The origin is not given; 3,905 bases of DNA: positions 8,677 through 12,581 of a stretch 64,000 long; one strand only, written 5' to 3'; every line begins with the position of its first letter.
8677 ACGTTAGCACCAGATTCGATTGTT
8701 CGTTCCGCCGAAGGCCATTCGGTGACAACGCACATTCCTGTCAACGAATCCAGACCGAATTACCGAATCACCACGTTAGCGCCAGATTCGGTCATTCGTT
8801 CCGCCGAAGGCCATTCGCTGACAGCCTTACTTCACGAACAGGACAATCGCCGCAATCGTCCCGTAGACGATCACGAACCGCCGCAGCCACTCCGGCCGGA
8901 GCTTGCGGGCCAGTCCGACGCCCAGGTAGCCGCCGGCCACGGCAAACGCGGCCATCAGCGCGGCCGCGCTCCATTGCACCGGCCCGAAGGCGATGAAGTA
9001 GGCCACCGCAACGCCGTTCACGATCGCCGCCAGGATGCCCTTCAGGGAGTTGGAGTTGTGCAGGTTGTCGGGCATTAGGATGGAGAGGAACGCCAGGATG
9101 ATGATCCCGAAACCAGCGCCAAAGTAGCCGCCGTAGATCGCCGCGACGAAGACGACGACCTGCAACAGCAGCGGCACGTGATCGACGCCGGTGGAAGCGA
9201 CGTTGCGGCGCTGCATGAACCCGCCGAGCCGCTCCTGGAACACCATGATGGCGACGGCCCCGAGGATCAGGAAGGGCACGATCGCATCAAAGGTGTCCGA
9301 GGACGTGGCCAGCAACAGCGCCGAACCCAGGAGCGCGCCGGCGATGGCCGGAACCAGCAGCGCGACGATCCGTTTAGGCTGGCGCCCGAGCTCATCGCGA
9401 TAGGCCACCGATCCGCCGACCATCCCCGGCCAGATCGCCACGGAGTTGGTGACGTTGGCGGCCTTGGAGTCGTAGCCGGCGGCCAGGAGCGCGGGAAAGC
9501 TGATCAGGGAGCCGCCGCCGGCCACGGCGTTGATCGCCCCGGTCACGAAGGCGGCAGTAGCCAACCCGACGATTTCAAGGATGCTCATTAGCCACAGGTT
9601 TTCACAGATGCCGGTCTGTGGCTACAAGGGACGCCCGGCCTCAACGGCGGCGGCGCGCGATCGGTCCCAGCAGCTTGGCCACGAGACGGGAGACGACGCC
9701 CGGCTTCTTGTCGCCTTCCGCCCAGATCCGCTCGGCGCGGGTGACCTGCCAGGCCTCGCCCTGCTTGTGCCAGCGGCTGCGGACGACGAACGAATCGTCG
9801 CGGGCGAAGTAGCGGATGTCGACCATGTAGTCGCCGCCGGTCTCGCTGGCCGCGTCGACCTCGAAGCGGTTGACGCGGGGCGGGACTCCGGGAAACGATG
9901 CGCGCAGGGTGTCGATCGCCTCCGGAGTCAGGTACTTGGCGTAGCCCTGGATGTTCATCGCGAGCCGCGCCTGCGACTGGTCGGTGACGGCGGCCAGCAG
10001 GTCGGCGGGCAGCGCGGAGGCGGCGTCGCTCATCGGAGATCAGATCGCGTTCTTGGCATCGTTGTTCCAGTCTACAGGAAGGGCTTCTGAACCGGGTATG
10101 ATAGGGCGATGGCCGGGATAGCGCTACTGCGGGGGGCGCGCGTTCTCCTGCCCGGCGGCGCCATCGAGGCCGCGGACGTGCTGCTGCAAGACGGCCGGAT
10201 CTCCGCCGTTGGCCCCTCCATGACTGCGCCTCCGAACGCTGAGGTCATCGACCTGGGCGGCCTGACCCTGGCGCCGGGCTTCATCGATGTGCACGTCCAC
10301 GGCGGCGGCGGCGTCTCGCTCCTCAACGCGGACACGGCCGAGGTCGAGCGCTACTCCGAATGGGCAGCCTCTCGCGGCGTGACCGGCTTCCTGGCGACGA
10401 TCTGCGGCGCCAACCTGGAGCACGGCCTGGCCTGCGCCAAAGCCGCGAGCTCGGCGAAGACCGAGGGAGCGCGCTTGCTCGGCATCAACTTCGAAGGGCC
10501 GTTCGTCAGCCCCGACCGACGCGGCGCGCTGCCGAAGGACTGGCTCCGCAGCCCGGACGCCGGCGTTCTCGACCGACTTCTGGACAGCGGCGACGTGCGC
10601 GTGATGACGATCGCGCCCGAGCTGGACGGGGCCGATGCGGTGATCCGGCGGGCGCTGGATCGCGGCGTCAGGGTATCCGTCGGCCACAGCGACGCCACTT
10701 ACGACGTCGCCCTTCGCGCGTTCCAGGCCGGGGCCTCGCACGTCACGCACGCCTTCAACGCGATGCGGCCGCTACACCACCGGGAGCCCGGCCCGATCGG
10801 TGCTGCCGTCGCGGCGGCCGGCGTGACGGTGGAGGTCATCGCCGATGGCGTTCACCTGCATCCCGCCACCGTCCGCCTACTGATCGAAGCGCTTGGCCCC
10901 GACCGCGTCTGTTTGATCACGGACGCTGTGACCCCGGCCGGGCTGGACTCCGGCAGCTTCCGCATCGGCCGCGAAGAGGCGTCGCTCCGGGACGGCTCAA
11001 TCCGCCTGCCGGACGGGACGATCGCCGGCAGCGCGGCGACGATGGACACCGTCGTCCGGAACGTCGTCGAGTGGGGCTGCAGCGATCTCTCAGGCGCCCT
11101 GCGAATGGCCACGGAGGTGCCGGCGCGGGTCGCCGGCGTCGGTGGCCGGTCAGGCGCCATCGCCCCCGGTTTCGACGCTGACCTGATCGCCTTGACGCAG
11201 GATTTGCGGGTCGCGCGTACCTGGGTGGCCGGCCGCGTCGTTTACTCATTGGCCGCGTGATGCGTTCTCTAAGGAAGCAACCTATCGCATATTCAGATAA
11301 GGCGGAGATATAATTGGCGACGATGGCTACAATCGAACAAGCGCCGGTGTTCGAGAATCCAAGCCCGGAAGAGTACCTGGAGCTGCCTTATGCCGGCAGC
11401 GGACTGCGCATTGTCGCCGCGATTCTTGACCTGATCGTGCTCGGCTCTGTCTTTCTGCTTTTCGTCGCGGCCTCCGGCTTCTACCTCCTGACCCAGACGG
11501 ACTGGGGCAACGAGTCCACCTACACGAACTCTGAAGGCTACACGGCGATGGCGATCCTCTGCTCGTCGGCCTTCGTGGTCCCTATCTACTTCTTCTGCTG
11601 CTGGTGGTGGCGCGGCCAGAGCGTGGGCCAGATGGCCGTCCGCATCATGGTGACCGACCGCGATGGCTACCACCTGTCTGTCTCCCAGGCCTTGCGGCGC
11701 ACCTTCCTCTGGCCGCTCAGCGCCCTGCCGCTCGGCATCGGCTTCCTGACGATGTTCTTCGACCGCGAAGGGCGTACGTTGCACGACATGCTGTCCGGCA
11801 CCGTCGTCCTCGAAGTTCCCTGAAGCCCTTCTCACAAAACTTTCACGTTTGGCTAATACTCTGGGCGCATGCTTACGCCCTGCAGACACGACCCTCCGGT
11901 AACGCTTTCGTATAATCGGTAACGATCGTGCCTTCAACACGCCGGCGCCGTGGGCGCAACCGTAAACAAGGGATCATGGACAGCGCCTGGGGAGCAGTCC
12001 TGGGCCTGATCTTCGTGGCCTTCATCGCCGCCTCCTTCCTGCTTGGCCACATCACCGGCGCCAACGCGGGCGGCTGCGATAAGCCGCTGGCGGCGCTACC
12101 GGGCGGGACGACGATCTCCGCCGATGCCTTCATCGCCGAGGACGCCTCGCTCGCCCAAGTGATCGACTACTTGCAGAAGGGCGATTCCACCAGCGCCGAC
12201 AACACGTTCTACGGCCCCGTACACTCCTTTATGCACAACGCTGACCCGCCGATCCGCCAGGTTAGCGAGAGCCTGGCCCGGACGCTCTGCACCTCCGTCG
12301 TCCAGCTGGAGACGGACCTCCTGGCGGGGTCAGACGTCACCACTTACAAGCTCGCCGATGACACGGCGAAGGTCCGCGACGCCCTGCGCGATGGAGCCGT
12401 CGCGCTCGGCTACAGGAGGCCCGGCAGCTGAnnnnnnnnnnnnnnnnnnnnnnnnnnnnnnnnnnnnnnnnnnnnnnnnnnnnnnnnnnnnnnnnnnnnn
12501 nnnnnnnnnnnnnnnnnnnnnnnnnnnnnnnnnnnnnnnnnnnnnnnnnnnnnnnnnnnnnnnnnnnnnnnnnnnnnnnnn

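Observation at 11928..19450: Eight-gene extracytoplasmic copper operon organised around a recurrent, unrecognised Cys / H-x3-H-x-D / LC helical domain (four copies in three proteins)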

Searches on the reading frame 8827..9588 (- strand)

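Call 62: search_protein_families(library=pfam, proteins=[window:8827-9588:-], max_evalue=0.00001)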
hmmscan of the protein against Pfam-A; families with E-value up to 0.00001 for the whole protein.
window:8827-9588:- (253 aa): 1 family
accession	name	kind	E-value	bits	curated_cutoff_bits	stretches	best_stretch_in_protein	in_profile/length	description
PF01925.25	TauE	-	1.5e-39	136.5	32.6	1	10-249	2-236/237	Sulfite exporter TauE/SafE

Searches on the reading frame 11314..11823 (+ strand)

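Call 62: search_protein_families(library=pfam, proteins=[window:11314-11823:+], max_evalue=0.00001)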
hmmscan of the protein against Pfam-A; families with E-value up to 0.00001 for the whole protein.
window:11314-11823:+ (169 aa): 1 family
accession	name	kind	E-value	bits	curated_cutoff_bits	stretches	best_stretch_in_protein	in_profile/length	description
PF06271.18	RDD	-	1.3e-23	84.2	24.1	1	26-162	1-137/137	RDD family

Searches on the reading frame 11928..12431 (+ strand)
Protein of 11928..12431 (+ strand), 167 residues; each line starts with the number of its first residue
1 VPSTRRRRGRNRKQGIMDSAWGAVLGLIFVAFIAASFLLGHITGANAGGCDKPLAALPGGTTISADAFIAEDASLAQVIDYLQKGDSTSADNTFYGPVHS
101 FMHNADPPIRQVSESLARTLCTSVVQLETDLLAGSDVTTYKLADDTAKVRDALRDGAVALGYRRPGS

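Call 3: search_protein_families(library=pfam, proteins=[window:11928-12431:+], max_evalue=0.1)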
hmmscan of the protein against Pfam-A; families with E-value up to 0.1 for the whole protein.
window:11928-12431:+ (167 aa): 0 families

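Call 4: search_protein_families(library=ncbifam, proteins=[window:11928-12431:+], max_evalue=0.1)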
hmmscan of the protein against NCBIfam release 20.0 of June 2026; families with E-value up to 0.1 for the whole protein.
window:11928-12431:+ (167 aa): 0 families

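Call 8: find_homologous_proteins(query=window:11928-12431:+, max_evalue=0.001)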
Query window:11928-12431:+ (167 aa): 19 proteins with E <= 0.001 among 1745 candidates.
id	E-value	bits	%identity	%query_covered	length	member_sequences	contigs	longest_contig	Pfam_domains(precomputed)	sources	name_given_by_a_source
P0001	2.6e-92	325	100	90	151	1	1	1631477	-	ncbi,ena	-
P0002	8.0e-80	285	85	90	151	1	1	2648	-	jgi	jgi:hypothetical protein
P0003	9.4e-79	281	84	90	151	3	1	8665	-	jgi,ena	jgi:hypothetical protein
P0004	2.9e-78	279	85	90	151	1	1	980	-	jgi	jgi:hypothetical protein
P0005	1.7e-77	277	85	90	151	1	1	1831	-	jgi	jgi:hypothetical protein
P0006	3.4e-77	276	85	90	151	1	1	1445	-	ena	-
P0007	6.8e-61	223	68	90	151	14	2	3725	-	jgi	jgi:hypothetical protein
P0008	1.8e-60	222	72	89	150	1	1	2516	-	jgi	jgi:hypothetical protein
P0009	3.4e-60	221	68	90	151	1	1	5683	-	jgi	jgi:hypothetical protein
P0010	1.8e-56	209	67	89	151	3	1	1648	-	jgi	jgi:hypothetical protein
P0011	3.5e-48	182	56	96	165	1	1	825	-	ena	-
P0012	9.1e-41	158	69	65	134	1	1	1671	-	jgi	jgi:hypothetical protein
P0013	5.8e-39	152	49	95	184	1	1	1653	-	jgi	jgi:hypothetical protein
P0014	1.2e-38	151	50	93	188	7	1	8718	-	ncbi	-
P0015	5.0e-38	149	51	90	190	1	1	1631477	-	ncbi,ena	-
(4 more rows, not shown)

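Call 9: search_solved_structures(query=window:11928-12431:+, max_evalue=10)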
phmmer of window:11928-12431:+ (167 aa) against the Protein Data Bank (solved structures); distinct sequences matched with E-value up to 10: 1.
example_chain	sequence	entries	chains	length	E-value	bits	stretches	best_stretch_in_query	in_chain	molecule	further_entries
8wql_QD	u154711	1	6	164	0.047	17.1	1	66-112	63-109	PsbQ protein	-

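Call 13: find_encoding_contigs(protein=P0001, flank=10000, max_places=4)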
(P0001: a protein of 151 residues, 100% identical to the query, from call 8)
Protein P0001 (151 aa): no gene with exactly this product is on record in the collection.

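Call 67: search_solved_structures(query=window:11976-12428:+, max_evalue=10, show_alignments=2)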
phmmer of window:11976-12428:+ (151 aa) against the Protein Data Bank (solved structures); distinct sequences matched with E-value up to 10: 1.
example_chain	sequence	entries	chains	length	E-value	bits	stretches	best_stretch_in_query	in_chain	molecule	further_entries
8wql_QD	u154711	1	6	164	0.04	17.5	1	50-96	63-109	PsbQ protein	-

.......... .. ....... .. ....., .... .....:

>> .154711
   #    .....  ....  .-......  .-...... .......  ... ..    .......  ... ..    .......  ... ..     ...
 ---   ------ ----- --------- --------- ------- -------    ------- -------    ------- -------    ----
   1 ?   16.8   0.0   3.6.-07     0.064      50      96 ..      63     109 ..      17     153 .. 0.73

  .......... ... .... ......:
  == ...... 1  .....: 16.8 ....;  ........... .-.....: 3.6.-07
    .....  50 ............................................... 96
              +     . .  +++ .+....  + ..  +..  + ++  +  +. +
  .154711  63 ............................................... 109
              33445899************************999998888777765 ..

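Call 73: list_cluster_members(proteins=[P0001, P0020, P0192, P0217, P0219, P0188, P0105, P0112, P0150, P0171])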
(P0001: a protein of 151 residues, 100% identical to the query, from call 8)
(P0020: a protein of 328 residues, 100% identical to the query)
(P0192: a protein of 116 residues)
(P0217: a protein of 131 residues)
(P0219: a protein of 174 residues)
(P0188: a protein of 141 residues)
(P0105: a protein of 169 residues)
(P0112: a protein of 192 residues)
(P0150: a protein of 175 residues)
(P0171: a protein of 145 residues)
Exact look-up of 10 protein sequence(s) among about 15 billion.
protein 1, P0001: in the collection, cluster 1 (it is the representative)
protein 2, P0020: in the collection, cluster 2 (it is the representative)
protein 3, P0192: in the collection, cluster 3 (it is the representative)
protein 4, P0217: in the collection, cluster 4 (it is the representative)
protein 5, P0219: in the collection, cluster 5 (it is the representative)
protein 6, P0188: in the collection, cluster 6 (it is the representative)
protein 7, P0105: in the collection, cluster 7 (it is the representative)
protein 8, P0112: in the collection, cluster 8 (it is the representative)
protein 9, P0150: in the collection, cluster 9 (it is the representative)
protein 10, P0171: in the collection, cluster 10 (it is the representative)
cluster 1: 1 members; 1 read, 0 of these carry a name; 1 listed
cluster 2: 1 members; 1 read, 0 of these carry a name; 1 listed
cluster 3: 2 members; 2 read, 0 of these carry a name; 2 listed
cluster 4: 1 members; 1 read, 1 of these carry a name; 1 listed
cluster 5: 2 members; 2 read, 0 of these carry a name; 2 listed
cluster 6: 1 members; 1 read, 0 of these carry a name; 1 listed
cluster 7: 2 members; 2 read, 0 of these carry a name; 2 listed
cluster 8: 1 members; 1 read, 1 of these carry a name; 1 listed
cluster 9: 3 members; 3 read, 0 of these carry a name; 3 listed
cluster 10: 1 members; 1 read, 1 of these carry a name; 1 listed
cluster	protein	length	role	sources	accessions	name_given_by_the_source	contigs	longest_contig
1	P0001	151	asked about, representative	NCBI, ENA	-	-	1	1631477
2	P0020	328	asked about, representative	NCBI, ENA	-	-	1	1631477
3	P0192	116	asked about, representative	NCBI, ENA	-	-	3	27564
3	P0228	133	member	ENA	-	-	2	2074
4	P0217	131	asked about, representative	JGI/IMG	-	preprotein translocase subunit SecF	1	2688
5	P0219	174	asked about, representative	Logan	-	-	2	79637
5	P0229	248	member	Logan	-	-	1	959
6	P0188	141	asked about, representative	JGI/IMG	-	-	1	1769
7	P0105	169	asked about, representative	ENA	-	-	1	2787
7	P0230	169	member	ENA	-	-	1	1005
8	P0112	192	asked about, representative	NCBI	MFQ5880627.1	MAG: hypothetical protein ACE5IZ_10705 [Dehalococcoidia bacterium]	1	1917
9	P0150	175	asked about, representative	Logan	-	-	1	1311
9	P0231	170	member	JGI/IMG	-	-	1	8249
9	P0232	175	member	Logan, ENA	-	-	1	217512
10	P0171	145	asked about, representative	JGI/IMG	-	hypothetical protein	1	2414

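Call 75: find_encoding_contigs(protein=P0232, flank=7000, max_places=2)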
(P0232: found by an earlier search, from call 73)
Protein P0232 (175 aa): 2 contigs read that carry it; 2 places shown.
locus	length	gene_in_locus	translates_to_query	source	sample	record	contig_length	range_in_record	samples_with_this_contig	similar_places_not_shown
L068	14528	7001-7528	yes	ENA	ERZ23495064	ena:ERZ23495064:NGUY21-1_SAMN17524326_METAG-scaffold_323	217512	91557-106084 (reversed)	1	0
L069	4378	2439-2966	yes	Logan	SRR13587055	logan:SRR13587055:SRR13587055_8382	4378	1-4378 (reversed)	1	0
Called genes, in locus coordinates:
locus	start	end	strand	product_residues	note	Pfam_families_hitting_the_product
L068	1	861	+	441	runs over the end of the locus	PF02515:CoA_transf_3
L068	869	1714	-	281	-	PF00378:ECH_1, PF16113:ECH_2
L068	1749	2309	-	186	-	PF03703:bPH_2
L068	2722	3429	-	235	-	-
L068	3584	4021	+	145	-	-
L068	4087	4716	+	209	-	-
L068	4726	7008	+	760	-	PF04234:CopC, PF05425:CopD, PF00034:Cytochrom_C, PF13442:Cytochrome_CBB3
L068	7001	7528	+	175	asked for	-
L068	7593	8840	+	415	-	PF01575:MaoC_dehydratas (weak), PF13452:FAS1_DH_region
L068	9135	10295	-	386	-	PF02771:Acyl-CoA_dh_N, PF02770:Acyl-CoA_dh_M, PF00441:Acyl-CoA_dh_1, PF08028:Acyl-CoA_dh_2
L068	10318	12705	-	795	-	PF00456:Transketolase_N (faint), PF17831:PDH_E1_M, PF22613:Transketolase_C_1 (weak)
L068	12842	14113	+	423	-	PF07690:MFS_1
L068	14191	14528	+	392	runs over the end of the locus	PF02771:Acyl-CoA_dh_N, PF02770:Acyl-CoA_dh_M, PF00441:Acyl-CoA_dh_1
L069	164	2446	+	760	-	PF04234:CopC, PF05425:CopD, PF00034:Cytochrom_C, PF13442:Cytochrome_CBB3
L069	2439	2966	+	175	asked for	-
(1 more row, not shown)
